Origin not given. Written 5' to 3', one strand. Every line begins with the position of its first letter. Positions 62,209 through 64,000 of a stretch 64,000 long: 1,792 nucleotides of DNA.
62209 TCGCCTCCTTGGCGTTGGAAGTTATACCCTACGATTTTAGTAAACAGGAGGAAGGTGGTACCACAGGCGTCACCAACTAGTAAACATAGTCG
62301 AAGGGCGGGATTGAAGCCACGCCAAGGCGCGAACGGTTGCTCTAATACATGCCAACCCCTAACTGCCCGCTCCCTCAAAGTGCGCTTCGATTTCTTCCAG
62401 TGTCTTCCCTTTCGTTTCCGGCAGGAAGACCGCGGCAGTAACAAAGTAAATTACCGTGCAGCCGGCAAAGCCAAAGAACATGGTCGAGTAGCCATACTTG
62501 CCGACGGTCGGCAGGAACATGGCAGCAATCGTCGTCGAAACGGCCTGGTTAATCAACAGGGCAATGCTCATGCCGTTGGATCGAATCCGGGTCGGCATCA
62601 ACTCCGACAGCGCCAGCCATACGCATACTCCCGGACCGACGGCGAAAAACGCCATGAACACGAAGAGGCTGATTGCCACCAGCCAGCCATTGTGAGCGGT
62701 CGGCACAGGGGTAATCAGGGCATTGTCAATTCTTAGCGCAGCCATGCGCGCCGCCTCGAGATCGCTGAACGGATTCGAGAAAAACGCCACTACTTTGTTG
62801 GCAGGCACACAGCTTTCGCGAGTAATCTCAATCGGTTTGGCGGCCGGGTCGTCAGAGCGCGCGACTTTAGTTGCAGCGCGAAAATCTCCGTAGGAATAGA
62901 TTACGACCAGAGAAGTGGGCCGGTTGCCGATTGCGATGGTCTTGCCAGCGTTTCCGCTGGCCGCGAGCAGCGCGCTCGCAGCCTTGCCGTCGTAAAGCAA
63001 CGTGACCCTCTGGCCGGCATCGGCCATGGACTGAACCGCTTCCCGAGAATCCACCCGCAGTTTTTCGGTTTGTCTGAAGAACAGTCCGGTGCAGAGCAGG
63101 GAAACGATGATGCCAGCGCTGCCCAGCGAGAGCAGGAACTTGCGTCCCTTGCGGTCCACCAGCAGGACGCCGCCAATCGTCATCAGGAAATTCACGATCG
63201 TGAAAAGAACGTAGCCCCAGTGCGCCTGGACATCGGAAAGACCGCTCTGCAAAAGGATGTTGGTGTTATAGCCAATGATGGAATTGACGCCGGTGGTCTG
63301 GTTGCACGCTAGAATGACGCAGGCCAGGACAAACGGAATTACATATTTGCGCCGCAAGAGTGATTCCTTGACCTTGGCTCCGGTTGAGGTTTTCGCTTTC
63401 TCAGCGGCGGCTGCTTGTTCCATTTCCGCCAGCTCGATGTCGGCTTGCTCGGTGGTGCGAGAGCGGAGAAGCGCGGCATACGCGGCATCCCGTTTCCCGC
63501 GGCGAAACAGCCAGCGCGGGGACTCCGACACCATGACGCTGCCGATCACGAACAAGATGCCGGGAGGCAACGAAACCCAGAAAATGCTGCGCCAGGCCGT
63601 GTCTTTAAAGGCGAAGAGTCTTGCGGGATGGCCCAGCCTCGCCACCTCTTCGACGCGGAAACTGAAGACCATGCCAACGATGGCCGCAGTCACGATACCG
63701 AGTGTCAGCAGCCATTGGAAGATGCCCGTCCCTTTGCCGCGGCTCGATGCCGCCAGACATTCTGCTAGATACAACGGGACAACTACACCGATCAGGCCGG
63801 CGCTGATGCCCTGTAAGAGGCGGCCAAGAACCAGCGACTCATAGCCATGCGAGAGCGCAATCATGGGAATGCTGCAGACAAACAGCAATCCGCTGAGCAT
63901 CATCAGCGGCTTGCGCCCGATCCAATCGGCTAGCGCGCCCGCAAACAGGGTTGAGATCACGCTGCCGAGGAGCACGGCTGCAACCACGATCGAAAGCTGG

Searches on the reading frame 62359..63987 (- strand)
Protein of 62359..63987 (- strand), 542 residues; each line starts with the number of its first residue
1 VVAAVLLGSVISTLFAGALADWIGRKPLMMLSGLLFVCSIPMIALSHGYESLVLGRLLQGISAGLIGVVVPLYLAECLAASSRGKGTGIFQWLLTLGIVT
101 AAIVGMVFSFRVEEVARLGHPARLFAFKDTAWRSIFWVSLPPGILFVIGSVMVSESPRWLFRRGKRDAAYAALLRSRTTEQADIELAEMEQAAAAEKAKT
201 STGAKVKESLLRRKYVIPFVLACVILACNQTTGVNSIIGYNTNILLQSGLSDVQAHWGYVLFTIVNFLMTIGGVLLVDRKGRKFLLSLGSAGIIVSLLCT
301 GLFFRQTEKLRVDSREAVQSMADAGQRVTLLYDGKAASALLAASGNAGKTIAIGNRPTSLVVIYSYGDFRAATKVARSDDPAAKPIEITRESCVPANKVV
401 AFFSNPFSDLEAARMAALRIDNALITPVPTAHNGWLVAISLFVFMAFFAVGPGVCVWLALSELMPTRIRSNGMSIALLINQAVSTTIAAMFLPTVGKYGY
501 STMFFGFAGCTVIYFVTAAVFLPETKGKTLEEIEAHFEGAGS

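Call 5: search_protein_families(library=pfam, proteins=[window:62359-63987:-], max_evalue=0.01)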
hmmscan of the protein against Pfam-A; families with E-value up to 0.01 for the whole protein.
window:62359-63987:- (542 aa): 2 families
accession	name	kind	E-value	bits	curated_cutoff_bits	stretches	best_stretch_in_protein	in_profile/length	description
PF00083.30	Sugar_tr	-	2.7e-80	270.9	22.3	2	1-309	51-344/452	Sugar (and other) transporter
PF07690.21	MFS_1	-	8.6e-26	91.1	33.4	1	1-303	37-288/347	Major Facilitator Superfamily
